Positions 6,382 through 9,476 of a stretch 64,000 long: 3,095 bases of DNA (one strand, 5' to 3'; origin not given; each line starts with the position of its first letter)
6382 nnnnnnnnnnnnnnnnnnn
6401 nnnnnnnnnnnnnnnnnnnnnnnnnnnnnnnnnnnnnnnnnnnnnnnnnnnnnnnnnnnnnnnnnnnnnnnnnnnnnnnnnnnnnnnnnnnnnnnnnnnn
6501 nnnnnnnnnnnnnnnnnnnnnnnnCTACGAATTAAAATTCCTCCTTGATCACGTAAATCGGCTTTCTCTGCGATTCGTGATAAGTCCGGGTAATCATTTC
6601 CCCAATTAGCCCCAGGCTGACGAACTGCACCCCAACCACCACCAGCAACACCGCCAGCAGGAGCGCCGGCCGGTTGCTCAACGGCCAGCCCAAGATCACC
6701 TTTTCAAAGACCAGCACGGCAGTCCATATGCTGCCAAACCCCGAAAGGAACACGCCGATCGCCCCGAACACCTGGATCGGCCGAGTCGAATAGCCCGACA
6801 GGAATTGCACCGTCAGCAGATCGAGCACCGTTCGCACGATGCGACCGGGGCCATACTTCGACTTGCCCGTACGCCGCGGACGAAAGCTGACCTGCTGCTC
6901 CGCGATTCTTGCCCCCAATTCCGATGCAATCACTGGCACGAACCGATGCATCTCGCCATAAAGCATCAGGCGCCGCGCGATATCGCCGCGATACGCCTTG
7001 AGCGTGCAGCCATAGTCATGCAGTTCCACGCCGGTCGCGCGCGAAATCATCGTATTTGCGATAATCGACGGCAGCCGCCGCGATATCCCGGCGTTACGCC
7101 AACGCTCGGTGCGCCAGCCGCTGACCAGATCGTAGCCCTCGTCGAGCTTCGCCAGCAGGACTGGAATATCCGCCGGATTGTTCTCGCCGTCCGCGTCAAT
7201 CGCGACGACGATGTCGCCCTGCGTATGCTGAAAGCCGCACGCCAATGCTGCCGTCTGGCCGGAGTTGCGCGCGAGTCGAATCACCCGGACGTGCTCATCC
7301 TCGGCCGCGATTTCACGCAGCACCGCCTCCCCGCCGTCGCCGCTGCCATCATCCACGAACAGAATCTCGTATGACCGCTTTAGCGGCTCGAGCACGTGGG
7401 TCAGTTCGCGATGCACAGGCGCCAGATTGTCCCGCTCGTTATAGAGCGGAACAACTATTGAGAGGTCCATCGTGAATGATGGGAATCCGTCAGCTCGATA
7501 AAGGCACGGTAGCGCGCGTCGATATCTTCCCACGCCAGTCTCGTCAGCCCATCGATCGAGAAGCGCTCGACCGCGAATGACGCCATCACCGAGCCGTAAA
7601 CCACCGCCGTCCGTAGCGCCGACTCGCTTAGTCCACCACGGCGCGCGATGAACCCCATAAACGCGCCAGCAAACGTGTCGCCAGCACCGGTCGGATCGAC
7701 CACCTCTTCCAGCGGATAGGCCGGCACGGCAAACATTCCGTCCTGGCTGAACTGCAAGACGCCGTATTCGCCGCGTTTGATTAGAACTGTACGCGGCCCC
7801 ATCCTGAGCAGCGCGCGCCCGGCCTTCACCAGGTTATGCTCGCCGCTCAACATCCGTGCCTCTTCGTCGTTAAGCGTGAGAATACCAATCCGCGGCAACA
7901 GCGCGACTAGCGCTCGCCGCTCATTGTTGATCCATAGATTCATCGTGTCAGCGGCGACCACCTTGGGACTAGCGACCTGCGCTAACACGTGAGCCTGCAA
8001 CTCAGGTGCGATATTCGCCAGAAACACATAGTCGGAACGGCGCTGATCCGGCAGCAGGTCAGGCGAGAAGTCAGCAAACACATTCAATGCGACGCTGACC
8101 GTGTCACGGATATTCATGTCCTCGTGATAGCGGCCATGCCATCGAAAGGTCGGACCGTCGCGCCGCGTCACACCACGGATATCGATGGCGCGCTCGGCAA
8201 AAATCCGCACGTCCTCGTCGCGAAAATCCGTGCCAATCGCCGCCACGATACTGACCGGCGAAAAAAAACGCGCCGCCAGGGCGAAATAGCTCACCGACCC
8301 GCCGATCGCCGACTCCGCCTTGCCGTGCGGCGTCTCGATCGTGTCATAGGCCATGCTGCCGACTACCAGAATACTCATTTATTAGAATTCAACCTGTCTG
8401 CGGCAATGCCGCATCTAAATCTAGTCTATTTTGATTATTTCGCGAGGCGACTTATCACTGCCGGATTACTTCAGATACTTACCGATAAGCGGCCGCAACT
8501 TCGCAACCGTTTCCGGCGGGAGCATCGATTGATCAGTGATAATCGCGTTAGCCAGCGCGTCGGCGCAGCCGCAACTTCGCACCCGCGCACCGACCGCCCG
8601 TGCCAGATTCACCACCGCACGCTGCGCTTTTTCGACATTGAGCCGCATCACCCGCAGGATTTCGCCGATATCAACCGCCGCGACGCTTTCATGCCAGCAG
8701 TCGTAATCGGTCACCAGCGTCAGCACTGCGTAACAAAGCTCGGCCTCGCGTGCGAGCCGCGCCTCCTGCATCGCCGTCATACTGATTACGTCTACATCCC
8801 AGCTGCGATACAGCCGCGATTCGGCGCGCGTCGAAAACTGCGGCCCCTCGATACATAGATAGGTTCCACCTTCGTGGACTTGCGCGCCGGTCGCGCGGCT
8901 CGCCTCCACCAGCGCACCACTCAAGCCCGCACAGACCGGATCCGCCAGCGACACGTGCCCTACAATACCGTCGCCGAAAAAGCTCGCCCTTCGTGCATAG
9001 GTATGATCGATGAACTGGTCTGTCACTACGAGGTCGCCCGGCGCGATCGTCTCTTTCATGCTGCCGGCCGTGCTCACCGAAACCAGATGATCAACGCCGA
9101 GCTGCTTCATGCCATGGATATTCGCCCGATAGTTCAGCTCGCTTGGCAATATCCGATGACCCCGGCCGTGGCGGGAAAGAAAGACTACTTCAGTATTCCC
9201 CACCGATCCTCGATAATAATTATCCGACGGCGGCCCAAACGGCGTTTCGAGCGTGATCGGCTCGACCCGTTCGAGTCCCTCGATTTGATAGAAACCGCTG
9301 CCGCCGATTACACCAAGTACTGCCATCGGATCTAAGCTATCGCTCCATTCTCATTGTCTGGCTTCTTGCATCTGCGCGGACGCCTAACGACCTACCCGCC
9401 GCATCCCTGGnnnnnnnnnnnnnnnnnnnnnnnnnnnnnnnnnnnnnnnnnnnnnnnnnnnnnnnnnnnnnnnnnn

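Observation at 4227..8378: Ugd + SDR epimerase/decarboxylase + ArnC/RgtE-like GT2 + PfkB kinase operon: lipid-linked acidic or pentose sugar donor synthesis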

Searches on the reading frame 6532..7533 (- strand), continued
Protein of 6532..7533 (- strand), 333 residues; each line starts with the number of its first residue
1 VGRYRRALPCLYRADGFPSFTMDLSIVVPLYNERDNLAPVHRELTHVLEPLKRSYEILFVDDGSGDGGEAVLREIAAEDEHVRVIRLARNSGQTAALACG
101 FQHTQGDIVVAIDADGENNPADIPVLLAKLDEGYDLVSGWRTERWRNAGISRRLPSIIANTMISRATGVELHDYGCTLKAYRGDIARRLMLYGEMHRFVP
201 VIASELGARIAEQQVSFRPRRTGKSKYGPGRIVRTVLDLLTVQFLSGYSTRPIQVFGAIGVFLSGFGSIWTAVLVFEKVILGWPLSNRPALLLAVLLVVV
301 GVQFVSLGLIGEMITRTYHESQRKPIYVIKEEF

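Call 70: find_encoding_contigs(protein=P0017, flank=6000, max_places=1)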
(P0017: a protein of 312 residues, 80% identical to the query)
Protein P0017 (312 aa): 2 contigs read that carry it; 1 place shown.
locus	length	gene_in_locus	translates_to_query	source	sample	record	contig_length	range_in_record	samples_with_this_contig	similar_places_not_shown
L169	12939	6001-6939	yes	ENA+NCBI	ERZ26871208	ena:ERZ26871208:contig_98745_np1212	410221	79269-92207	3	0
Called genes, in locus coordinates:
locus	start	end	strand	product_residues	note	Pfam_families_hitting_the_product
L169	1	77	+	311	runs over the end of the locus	PF00056:Ldh_1_N, PF02866:Ldh_1_C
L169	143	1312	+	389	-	PF08442:ATP-grasp_2, PF13549:ATP-grasp_5, PF24948:Citrate_synth_N, PF00549:Ligase_CoA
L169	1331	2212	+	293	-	PF02629:CoA_binding, PF13607:Succ_CoA_lig, PF00549:Ligase_CoA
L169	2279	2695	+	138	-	PF00334:NDK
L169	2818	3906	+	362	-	PF21016:RlmN_N, PF04055:Radical_SAM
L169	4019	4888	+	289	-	PF01048:PNP_UDP_1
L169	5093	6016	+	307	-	PF00294:PfkB, PF08543:Phos_pyr_kin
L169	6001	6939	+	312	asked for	PF00535:Glycos_transf_2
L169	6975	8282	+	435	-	PF03721:UDPG_MGDP_dh_N, PF00984:UDPG_MGDP_dh, PF03720:UDPG_MGDP_dh_C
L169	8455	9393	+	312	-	PF01073:3Beta_HSD, PF01370:Epimerase, PF02719:Polysacc_synt_2, PF04321:RmlD_sub_bind, PF05368:NmrA (weak), PF07993:NAD_binding_4 (faint), PF13460:NAD_binding_10, PF16363:GDP_Man_Dehyd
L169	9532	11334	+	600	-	PF00009:GTP_EFTU, PF22042:EF-G_D2 (weak), PF03144:GTP_EFTU_D2, PF00679:EFG_C, PF06421:LepA_C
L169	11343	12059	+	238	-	PF10502:Peptidase_S26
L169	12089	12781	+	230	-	PF01442:Apolipoprotein (faint)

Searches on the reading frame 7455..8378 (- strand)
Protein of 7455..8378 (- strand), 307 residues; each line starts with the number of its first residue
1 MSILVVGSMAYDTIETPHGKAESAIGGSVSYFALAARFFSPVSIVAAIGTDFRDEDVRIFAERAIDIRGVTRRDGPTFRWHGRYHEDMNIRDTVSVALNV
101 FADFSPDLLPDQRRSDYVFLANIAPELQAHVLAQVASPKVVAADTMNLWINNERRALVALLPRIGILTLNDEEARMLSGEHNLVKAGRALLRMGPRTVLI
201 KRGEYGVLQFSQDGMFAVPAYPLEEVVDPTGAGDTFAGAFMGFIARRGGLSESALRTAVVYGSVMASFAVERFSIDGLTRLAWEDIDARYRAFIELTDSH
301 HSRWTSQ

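Call 4: search_protein_families(library=pfam, proteins=[window:7455-8378:-])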
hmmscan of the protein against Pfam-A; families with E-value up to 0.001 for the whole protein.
window:7455-8378:- (307 aa): 2 families
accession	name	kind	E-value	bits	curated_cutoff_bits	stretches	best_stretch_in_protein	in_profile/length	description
PF00294.29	PfkB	-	8.3e-24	84.9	25.8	1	4-272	5-292/302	pfkB family carbohydrate kinase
PF08543.17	Phos_pyr_kin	-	8.5e-08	32.3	27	1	123-259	78-225/246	Phosphomethylpyrimidine kinase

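Call 5: search_protein_families(library=ncbifam, proteins=[window:7455-8378:-])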
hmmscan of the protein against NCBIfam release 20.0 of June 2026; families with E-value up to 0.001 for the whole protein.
window:7455-8378:- (307 aa): 18 families
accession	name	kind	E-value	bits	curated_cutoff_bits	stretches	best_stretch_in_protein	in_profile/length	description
TIGR02152.1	D_ribokin_bact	equivalog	2.7e-17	63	299.65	1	160-273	172-284/298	ribokinase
TIGR04382.1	myo_inos_iolC_N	equivalog_domain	1.7e-14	53.8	300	1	155-274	180-294/309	5-dehydro-2-deoxygluconokinase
NF040938.1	KDG_KDGal_kin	equivalog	9.2e-14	51.2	400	1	146-262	164-280/305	bifunctional 2-dehydro-3-deoxygluconokinase/2-dehydro-3-deoxygalactonokinase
NF049991.1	TagKinase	equivalog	4.4e-13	48.7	420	1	152-262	183-292/321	tagatose kinase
TIGR03168.1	1-PFK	subfamily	2.9e-12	46.1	216.4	1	175-269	188-285/305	hexose kinase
TIGR03828.1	pfkB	equivalog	2e-11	43.5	292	1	175-269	193-285/305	1-phosphofructokinase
NF008353.0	PRK11142.1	equivalog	7.6e-11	42.1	341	1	36-273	50-287/307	ribokinase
NF053626.1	RibKinHalex1628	equivalog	1.6e-09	37.7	330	1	113-269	128-276/293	ATP-dependent ribose-1-phosphate kinase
NF041164.1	NucKinThplmales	equivalog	2.1e-09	37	450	1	117-272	127-274/295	nucleoside kinase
NF041332.1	KDG_KDGal_kin_Halo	equivalog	3.7e-09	36.5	440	1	147-268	172-290/320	bifunctional 2-dehydro-3-deoxygluconokinase/2-dehydro-3-deoxygalactonokinase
NF052444.1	DhDoxglucKinKdgK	equivalog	2.8e-08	33.5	400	1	162-264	189-289/303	2-dehydro-3-deoxygluconokinase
NF006957.1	PRK09434.1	equivalog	8.7e-08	32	450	1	154-253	170-269/302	fructokinase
TIGR02198.1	rfaE_dom_I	equivalog_domain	8.8e-08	31.6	345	1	166-265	193-297/315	D-glycero-beta-D-manno-heptose-7-phosphate kinase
TIGR00097.1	HMP-P_kinase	equivalog_domain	8.4e-06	25.2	204.95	1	123-258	85-230/254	bifunctional hydroxymethylpyrimidine kinase/phosphomethylpyrimidine kinase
NF041320.1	pfkB_Halo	equivalog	4.9e-05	22.9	400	1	179-266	192-277/302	1-phosphofructokinase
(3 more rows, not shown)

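Call 8: search_solved_structures(query=window:7455-8378:-, max_evalue=0.00001)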
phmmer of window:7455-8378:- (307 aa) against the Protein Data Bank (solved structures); distinct sequences matched with E-value up to 0.00001: 21.
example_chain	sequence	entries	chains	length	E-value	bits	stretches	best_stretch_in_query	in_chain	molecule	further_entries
3kd6_A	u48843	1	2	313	1.7e-94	319.6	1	1-298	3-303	Carbohydrate kinase, PfkB family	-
3iq0_A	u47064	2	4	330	5.5e-13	52.1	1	34-282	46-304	putative Ribokinase II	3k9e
3h49_A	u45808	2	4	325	5.8e-09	38.9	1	136-255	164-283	Ribokinase | Uncharacterized sugar kinase ydjH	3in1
3pl2_A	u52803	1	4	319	8.9e-09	38.2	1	166-267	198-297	Sugar kinase, ribokinase family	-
1gqt_A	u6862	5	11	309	1.1e-08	38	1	22-273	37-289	RIBOKINASE | PROTEIN (RIBOKINASE)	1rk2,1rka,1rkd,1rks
1v19_A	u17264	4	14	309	5.5e-08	35.6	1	146-267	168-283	2-KETO-3-DEOXYGLUCONATE KINASE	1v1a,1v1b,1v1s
3ry7_A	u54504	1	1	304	5.7e-08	35.6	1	115-274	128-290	Ribokinase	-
7fca_A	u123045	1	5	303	1.3e-07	34.4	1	154-293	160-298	Fructokinase, PfkB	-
7cf8_A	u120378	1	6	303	1.3e-07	34.4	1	154-293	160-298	Fructokinase, PfkB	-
7fca_D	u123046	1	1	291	1.4e-07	34.3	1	153-251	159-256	Fructokinase, PfkB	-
4u7x_A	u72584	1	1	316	2.7e-07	33.4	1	162-256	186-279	Ribokinase:Carbohydrate kinase, PfkB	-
4wjm_A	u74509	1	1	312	2.7e-07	33.4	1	162-256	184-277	Ribokinase:Carbohydrate kinase, PfkB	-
3b1r_A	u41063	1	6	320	5.5e-07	32.4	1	169-245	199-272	Ribokinase, putative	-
3b1n_A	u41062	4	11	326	5.5e-07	32.4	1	169-245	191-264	Ribokinase, putative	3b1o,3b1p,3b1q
1tyy_A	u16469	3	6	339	6.4e-07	32.1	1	156-270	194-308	putative sugar kinase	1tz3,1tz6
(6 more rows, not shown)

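Call 76: find_homologous_proteins(query=window:7455-8378:-, max_evalue=1e-20)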
Query window:7455-8378:- (307 aa): 7968 proteins with E <= 1e-20 among 8000 candidates; the best 120 are listed.
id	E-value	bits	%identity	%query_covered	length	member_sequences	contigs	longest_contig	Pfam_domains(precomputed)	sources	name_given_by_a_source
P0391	4.0e-191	652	95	100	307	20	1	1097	PF08543.18,PF00294.30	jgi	jgi:sugar/nucleoside kinase (ribokinase family)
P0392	1.2e-186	637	93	100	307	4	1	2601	PF08543.18,PF00294.30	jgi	jgi:sugar/nucleoside kinase (ribokinase family)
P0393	4.6e-183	625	91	100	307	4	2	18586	PF08543.18,PF00294.30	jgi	-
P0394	9.2e-182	621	90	100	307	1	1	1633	PF08543.18,PF00294.30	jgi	jgi:sugar/nucleoside kinase (ribokinase family)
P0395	8.9e-181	618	90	100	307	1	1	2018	PF08543.18,PF00294.30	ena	-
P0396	3.2e-180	616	89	100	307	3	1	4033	PF08543.18,PF00294.30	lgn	-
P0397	1.6e-178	610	88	100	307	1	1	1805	PF08543.18,PF00294.30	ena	-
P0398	3.6e-163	560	78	100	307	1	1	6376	PF08543.18,PF00294.30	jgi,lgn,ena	-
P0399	4.9e-162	556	79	100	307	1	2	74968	PF08543.18,PF00294.30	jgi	jgi:sugar/nucleoside kinase (ribokinase family)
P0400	5.0e-162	556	78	100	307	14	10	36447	PF08543.18,PF00294.30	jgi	jgi:sugar/nucleoside kinase (ribokinase family)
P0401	8.2e-162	555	80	100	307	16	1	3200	PF08543.18,PF00294.30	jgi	jgi:sugar/nucleoside kinase (ribokinase family)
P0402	9.9e-162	555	78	100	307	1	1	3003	PF08543.18,PF00294.30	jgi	jgi:sugar/nucleoside kinase (ribokinase family)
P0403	1.9e-161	554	79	100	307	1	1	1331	PF08543.18,PF00294.30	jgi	jgi:sugar/nucleoside kinase (ribokinase family)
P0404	2.2e-161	554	77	100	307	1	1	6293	PF08543.18,PF00294.30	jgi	jgi:sugar/nucleoside kinase (ribokinase family)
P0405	3.8e-160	550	78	100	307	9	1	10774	PF08543.18,PF00294.30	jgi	jgi:sugar/nucleoside kinase (ribokinase family)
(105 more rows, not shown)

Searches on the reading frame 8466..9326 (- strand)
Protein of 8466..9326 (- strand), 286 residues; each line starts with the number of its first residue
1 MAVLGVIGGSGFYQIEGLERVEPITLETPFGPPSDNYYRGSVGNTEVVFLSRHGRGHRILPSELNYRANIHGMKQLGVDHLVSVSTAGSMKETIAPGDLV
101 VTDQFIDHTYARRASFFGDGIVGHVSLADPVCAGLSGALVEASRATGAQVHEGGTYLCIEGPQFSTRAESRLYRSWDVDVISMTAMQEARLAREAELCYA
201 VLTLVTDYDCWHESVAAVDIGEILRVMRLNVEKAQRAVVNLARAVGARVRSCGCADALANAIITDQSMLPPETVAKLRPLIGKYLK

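Call 4: search_protein_families(library=pfam, proteins=[window:8466-9326:-])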
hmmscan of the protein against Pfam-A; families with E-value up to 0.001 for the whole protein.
window:8466-9326:- (286 aa): 1 family
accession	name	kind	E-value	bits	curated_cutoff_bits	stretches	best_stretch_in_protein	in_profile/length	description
PF01048.26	PNP_UDP_1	-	7e-48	163.5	25.1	1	4-241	2-231/233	Phosphorylase superfamily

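Call 5: search_protein_families(library=ncbifam, proteins=[window:8466-9326:-])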
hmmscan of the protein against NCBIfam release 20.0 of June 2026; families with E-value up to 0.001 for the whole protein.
window:8466-9326:- (286 aa): 13 families
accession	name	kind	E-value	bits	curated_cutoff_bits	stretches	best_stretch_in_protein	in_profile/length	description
NF006492.0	PRK08931.1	equivalog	6.9e-113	376.9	437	1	2-285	4-289/291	S-methyl-5'-thioadenosine phosphorylase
NF005657.0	PRK07432.1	equivalog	8.7e-104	346.7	453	1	2-285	4-290/291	S-methyl-5'-thioadenosine phosphorylase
NF006334.0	PRK08564.1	equivalog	1.2e-86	290.1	382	1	2-262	8-266/267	S-methyl-5'-thioadenosine phosphorylase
TIGR01694.1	MTAP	equivalog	1.7e-86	289.5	274.85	1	4-240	2-236/240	S-methyl-5'-thioadenosine phosphorylase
NF005876.0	PRK07823.1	equivalog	1.5e-69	234.1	306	1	2-260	6-259/267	S-methyl-5'-thioadenosine phosphorylase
NF006599.0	PRK09136.1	equivalog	5.6e-59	199.3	223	1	2-242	2-244/247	S-methyl-5'-thioinosine phosphorylase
NF006054.0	PRK08202.1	equivalog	1.3e-20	74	218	1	43-241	73-270/274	purine-nucleoside phosphorylase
TIGR01697.1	PNPH-PUNA-XAPA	subfamily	9.3e-19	67.7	197.1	1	37-238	43-242/247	inosine/guanosine/xanthosine phosphorylase family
TIGR01698.1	PUNP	equivalog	4.3e-16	59.1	302.6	1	37-208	43-211/245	purine-nucleoside phosphorylase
TIGR01700.1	PNPH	equivalog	1.9e-14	53.7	293.35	1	40-240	46-246/249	purine nucleoside phosphorylase I, inosine and guanosine-specific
TIGR01699.1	XAPA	equivalog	3.5e-08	33.3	370.9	1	50-208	54-214/248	xanthosine phosphorylase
NF004079.0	PRK05584.1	equivalog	1.2e-05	24.9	169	1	73-207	63-198/232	5'-methylthioadenosine/adenosylhomocysteine nucleosidase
TIGR03468.1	HpnG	hypoth_equivalog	9.7e-05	22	187.1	0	67-207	35-156/212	hopanoid-associated phosphorylase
